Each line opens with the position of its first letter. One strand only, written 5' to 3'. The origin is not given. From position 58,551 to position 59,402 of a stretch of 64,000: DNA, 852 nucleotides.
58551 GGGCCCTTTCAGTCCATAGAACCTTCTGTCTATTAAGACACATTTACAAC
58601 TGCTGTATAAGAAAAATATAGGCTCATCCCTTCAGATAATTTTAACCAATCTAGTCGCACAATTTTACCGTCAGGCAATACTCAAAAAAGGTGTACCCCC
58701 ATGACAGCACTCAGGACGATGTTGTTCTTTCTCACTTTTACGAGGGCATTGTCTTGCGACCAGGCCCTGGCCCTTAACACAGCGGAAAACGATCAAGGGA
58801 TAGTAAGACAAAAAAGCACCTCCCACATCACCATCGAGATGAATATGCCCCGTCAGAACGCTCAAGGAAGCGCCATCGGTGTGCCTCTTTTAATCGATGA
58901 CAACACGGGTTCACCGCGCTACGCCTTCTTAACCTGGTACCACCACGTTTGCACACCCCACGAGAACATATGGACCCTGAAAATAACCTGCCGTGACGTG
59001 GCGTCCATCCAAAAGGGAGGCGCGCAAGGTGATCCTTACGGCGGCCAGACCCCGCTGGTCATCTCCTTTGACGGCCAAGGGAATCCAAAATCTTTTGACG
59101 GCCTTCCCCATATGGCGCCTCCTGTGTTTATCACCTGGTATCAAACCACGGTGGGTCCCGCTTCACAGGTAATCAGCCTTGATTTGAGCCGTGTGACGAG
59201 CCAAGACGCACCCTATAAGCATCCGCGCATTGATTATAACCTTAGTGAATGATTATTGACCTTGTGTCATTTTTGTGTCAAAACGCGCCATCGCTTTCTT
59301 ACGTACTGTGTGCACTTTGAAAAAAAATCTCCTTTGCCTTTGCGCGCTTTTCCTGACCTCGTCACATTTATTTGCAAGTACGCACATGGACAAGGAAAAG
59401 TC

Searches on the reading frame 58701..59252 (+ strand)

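Call 66: search_protein_families(library=pfam, proteins=[window:58701-59252:+], max_evalue=0.01)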
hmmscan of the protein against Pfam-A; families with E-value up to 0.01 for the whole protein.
window:58701-59252:+ (183 aa): 1 family
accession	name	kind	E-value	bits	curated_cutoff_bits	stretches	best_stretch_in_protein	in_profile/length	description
PF07559.19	FlgE_D2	-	0.0054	17.7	22.7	0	77-172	40-132/142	Flagellar basal body protein FlaE D2 domain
